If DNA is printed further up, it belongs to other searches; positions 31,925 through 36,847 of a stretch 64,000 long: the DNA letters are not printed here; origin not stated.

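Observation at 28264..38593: Envelope gene cluster built around a 1540-aa PA/M28-like::FtsX fusion, flanked by two giant polytopic membrane proteins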

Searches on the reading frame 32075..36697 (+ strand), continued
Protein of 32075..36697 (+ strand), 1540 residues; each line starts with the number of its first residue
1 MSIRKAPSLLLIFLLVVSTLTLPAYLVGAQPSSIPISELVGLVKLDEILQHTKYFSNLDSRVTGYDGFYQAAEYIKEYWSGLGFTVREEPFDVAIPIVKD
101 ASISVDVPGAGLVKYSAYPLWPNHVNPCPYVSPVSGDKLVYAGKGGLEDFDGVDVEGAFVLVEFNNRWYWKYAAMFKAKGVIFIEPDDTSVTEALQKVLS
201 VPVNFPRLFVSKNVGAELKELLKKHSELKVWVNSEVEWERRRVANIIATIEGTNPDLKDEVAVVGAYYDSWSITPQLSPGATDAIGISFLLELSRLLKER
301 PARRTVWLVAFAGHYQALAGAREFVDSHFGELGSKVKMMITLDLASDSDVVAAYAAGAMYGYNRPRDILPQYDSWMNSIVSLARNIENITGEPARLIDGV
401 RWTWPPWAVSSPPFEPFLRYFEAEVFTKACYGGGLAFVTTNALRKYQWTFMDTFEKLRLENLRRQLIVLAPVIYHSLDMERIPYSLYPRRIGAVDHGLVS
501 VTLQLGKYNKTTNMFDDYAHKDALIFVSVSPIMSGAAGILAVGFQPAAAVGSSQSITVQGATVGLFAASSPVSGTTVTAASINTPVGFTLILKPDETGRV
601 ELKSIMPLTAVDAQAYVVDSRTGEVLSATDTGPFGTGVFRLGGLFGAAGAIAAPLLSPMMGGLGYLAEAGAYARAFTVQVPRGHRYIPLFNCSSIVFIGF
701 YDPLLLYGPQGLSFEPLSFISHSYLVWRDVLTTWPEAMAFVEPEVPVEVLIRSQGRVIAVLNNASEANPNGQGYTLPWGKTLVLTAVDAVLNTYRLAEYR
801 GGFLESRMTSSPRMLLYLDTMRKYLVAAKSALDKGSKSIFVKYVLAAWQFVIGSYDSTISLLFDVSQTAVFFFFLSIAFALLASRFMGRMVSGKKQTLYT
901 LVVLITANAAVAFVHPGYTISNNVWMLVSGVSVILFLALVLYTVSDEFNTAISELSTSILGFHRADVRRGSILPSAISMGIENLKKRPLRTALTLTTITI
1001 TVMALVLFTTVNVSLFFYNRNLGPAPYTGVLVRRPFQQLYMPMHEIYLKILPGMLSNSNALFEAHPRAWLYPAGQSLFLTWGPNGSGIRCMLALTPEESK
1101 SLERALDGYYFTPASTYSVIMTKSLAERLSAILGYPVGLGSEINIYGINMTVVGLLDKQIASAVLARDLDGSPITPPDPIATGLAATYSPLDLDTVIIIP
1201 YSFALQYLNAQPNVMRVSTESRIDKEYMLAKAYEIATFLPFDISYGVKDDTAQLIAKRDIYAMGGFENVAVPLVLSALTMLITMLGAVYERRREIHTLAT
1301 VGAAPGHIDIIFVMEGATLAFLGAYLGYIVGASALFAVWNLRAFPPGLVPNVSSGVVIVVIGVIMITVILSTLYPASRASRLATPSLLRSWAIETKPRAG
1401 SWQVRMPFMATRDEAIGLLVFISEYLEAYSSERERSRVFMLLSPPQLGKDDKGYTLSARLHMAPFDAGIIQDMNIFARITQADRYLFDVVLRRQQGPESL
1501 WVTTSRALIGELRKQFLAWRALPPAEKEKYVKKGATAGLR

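Call 12: find_related_loci(query=A1, collection=genome_contigs, flank=10000)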
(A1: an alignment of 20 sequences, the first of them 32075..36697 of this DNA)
Query A1 (1540 aa) in genome_contigs; peptide patterns used: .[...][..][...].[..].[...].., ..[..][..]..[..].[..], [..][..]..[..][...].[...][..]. (x = any residue, [..] = any of these).
331 stretches matched a pattern; 224 encode a relative of the query (tblastn E <= 1e-3); the best 80 are kept; 80 distinct loci.
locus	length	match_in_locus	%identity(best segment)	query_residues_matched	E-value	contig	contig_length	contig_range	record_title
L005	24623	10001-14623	90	1-1540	0e+0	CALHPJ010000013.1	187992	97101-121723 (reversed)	MAG: uncultured Thermofilaceae archaeon isolate S1_Bin_Bin_224_sub_1 genome assembly, contig: c_000000307580, whole geno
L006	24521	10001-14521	60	32-1533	0e+0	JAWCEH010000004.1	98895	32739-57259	MAG: Candidatus Bathyarchaeia archaeon isolate JZ-1_201912_bins_83 JZ-1_201912_bins_83_scaffold_4, whole genome shotgun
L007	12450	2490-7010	58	40-1540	0e+0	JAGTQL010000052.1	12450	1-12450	MAG: Candidatus Bathyarchaeota archaeon isolate QZM_A2_bin_23 QZM_A2_bin_23_scaffold_2940_curated, whole genome shotgun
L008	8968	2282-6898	58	5-1533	0e+0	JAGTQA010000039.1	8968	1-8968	MAG: Candidatus Bathyarchaeota archaeon isolate JZ_bin_14 JZ_bin_14_NODE_2355, whole genome shotgun sequence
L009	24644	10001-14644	58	3-1540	0e+0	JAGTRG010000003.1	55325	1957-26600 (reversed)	MAG: Candidatus Bathyarchaeota archaeon isolate JZ-2_2_bin_4.3.1 JZ-2_2_bin_4.3.1_NODE_3, whole genome shotgun sequence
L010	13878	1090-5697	51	6-1534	0e+0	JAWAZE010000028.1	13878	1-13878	MAG: Candidatus Bathyarchaeia archaeon isolate ZZQ_201803_bins_71 ZZQ_201803_bins_71_scaffold_28, whole genome shotgun s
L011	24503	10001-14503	50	45-1533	0e+0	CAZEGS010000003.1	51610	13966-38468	MAG TPA_asm: uncultured Candidatus Bathyarchaeia archaeon isolate binchicken_co6_533 genome assembly, contig: NODE_357_l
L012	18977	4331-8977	49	1-1533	0e+0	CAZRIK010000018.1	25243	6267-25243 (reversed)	MAG TPA_asm: uncultured Candidatus Bathyarchaeia archaeon isolate binchicken_co378_2 genome assembly, contig: NODE_1523_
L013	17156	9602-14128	49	36-1533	0e+0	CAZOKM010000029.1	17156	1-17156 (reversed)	MAG TPA_asm: uncultured Candidatus Bathyarchaeia archaeon isolate SRP098346_co1_298 genome assembly, contig: NODE_3435_l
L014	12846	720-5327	47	3-1533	0e+0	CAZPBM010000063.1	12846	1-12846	MAG TPA_asm: uncultured Candidatus Bathyarchaeia archaeon isolate SRP231805_co4_155 genome assembly, contig: k141_78920,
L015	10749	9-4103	60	174-1533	0e+0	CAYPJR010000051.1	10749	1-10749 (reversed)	MAG TPA_asm: uncultured Candidatus Bathyarchaeia archaeon isolate SRP104967_co1_31 genome assembly, contig: NODE_2104_le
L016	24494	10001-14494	49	40-1534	0e+0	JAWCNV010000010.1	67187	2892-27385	MAG: Thermoproteota archaeon isolate JZ-2_201709_bins_51 JZ-2_201709_bins_51_scaffold_10, whole genome shotgun sequence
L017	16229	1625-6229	39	1-1533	0e+0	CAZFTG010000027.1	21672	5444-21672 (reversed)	MAG TPA_asm: uncultured Thermoproteales archaeon isolate binchicken_co80_38 genome assembly, contig: NODE_537_length_216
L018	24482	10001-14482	52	43-1533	0e+0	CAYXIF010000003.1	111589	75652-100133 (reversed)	MAG TPA_asm: uncultured Candidatus Bathyarchaeia archaeon isolate binchicken_co124_354 genome assembly, contig: NODE_17_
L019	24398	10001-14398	34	2-1534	0e+0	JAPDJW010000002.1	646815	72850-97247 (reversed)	MAG: Thermoproteota archaeon isolate S9B7_HD70 c_000000000003, whole genome shotgun sequence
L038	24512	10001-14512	28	2-1537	4e-143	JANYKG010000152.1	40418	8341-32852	MAG: Armatimonadetes bacterium isolate GL140_5_metabinner_15 GL140_5_k141_795154, whole genome shotgun sequence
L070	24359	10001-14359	27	39-1540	2e-126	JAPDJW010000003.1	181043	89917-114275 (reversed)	MAG: Thermoproteota archaeon isolate S9B7_HD70 c_000000000028, whole genome shotgun sequence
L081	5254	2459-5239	28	43-1010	6e-96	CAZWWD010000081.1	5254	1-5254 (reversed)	MAG TPA_asm: uncultured Candidatus Bathyarchaeia archaeon isolate binchicken_co184_346 genome assembly, contig: NODE_339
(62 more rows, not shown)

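Call 23: search_solved_structures(query=window:32075-36697:+, max_evalue=0.01, show_alignments=2)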
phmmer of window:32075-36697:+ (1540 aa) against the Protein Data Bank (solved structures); distinct sequences matched with E-value up to 0.01: 6.
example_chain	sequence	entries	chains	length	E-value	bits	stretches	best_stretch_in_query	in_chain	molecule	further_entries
6hc6_A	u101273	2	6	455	1.1e-06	29.7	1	139-344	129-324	Aminopeptidase YwaD | Aminopeptidase Y (Arg Lys Leu preference)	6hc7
2ek8_A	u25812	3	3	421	1.2e-06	29.6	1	51-349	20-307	Aminopeptidase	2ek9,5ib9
7arh_C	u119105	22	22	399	4.4e-06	27.7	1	1275-1383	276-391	Lipoprotein-releasing ABC transporter permease subunit LolC | Lipo-releasing system transmembrane protein lolC | Lipoprotein-releasing system transmembrane prot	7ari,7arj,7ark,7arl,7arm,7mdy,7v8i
7mdx_A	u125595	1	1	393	8.8e-06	26.7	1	1275-1381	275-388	Lipoprotein-releasing system transmembrane protein LolC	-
9o9x_C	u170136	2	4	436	0.00012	23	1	1270-1338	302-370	ABC transporter permease YtrF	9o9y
9oqa_A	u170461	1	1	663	0.0076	17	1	241-356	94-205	Autotransporter domain-containing protein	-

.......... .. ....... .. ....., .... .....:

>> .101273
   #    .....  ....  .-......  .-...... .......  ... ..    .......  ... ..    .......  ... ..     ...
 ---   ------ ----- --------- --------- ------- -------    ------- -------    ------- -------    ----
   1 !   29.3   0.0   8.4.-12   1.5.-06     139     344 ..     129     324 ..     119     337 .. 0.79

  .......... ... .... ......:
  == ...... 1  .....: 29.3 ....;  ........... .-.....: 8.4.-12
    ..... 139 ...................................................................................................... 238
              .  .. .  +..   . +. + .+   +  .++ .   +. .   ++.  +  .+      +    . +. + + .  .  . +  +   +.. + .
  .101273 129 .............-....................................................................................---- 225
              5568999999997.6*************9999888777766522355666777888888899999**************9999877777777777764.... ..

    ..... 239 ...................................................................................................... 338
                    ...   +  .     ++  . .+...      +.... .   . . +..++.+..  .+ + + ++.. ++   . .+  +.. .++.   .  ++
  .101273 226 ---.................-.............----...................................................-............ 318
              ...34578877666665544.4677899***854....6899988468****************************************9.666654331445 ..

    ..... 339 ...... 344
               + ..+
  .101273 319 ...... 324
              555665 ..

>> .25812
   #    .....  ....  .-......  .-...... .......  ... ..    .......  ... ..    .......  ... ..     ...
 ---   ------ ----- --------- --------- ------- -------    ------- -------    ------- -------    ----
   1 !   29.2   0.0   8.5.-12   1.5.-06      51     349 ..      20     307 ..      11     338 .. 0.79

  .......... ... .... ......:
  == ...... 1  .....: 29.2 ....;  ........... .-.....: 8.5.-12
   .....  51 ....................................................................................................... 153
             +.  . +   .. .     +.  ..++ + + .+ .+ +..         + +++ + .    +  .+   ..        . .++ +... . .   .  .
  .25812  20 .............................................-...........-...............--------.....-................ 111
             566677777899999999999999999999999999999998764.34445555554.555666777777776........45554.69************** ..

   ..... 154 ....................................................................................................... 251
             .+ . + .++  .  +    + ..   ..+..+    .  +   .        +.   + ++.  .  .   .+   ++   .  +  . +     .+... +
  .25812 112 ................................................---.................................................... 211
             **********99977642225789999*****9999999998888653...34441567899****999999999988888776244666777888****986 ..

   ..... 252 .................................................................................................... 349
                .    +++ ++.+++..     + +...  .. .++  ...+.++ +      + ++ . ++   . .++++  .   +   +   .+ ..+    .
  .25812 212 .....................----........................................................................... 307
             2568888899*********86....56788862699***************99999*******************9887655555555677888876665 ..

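Call 56: search_protein_families(library=pfam, alignment_id=A6, max_evalue=0.01)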
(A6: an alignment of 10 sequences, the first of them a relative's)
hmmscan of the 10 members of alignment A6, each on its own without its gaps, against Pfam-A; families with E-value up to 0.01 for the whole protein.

A. member 1, L011:18776-22117:+ (1113 aa): 4 families
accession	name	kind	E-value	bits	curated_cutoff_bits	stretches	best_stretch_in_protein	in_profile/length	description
PF02687.27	FtsX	-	3.2e-11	43.8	25.5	1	734-843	6-116/120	FtsX-like permease C-terminal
PF13620.12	CarboxypepD_reg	-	6.2e-09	36.5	32.3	1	43-100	1-57/82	Carboxypeptidase regulatory-like domain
PF12704.14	MacB_PCD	-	0.00048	20.9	27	1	464-698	2-203/207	MacB-like periplasmic core domain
PF13715.12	CarbopepD_reg_2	-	0.0046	17.4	32.2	0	44-99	1-52/88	CarboxypepD_reg-like domain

B. families by the number of members that match (of 10 scanned): 5 families
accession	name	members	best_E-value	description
PF02687.27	FtsX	10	6.1e-15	FtsX-like permease C-terminal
PF13620.12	CarboxypepD_reg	5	6.2e-09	Carboxypeptidase regulatory-like domain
PF12704.14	MacB_PCD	5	4.1e-07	MacB-like periplasmic core domain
PF13715.12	CarbopepD_reg_2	2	9.4e-05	CarboxypepD_reg-like domain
PF02369.22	Big_1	1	0.0076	Bacterial Ig-like domain (group 1)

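Call 61: find_encoding_contigs(protein=P0029, flank=10000, max_places=1)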
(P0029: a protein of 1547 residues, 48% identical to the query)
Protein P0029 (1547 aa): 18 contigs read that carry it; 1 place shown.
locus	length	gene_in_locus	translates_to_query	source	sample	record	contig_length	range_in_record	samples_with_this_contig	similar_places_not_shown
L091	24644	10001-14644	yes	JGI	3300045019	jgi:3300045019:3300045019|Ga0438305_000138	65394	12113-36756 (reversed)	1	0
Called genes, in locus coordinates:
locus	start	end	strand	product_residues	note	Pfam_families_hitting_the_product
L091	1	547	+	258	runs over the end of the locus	PF00977:His_biosynth (faint), PF01884:PcrB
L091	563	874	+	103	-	-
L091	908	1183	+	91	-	-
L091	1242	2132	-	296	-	PF13793:Pribosyltran_N, PF00156:Pribosyltran, PF14572:Pribosyl_synth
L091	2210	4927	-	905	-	PF02018:CBM_4_9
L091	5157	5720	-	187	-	PF00011:HSP20 (weak)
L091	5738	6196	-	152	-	-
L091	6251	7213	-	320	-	PF00294:PfkB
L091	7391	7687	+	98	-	PF03819:MazG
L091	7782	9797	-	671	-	PF20581:DUF6785, PF20580:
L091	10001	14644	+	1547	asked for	PF04389:Peptidase_M28, PF02687:FtsX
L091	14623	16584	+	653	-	-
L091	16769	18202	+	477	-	PF02310:B12-binding, PF04055:Radical_SAM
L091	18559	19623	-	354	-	PF01966:HD (weak)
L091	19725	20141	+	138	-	PF00293:NUDIX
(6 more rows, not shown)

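Call 62: find_encoding_contigs(protein=P0068, flank=10000, max_places=1)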
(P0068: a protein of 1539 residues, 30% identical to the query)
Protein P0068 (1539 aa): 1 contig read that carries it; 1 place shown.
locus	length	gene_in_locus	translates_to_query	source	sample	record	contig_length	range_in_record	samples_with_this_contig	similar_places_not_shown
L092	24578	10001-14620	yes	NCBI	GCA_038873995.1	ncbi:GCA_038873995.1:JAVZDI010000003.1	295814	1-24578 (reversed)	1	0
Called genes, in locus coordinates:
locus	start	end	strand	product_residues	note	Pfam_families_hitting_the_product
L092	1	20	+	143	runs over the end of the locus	PF01280:Ribosomal_L19e, PF25476:Ribosomal_L19e_C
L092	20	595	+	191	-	PF17144:Ribosomal_L5e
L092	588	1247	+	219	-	PF00333:Ribosomal_S5, PF03719:Ribosomal_S5_C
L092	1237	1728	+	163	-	PF00327:Ribosomal_L30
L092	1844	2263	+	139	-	PF00828:Ribosomal_L27A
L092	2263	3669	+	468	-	PF10559:Plug_translocon, PF00344:SecY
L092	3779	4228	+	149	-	PF01956:EMC3_TMCO1 (weak)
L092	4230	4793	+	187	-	PF02224:Cytidylate_kin (faint), PF13238:AAA_18, PF13671:AAA_33 (faint), PF01202:SKI (weak), PF13207:AAA_17, PF13189:Cytidylate_kin2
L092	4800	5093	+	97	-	-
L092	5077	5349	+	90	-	PF08068:DKCLD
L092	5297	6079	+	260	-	PF01509:TruB_N, PF21238:Pus10_C (weak), PF16198:TruB_C_2, PF01472:PUA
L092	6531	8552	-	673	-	PF20581:DUF6785, PF20580: (weak)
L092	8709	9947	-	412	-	PF00890:FAD_binding_2 (faint), PF01946:Thi4 (weak), PF07992:Pyr_redox_2 (faint), PF12831:FAD_oxidored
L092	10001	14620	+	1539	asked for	PF04389:Peptidase_M28, PF12704:MacB_PCD (weak), PF02687:FtsX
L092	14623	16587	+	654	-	-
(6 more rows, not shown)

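Call 63: find_encoding_contigs(protein=P0112, flank=10000, max_places=1)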
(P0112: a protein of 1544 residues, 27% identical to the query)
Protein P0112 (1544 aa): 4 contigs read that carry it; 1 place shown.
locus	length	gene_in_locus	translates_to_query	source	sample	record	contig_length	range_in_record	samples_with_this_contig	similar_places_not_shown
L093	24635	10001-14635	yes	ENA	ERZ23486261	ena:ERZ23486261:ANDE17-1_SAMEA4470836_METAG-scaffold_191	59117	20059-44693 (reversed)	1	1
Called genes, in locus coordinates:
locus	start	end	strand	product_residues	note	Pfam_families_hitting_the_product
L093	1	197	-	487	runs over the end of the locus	PF01532:Glyco_hydro_47 (faint)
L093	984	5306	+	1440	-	PF06452:CBM9_1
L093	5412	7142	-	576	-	PF00515:TPR_1 (faint), PF07719:TPR_2 (faint), PF13181:TPR_8 (faint), PF13428:TPR_14 (faint), PF14559:TPR_19 (faint), PF23914:TPR_CcmH_CycH (faint), PF13432:TPR_16 (weak)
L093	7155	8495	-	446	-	PF00072:Response_reg, PF00158:Sigma54_activat, PF14532:Sigma54_activ_2, PF07728:AAA_5 (weak), PF25601:AAA_lid_14, PF02954:HTH_8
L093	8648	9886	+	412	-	PF03702:AnmK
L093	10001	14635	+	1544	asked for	PF04389:Peptidase_M28, PF02687:FtsX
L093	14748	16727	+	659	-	-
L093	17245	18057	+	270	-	PF01925:TauE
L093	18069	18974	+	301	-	PF00753:Lactamase_B (weak), PF23023:Anti-Pycsar_Apyc1 (faint), PF12706:Lactamase_B_2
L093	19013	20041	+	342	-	PF00294:PfkB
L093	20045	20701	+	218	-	PF01081:Aldolase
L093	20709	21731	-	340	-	PF00389:2-Hacid_dh, PF02826:2-Hacid_dh_C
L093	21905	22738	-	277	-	-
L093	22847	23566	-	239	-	PF01138:RNase_PH, PF03725:RNase_PH_C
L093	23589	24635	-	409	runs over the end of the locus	PF00930:DPPIV_N (faint), PF26550:Tricorn_2nd, PF26549:Tricorn_N, PF14583:Pectate_lyase22 (faint), PF26549:Tricorn_N, PF07676:PD40 (weak), PF07833:Cu_amine_oxidN1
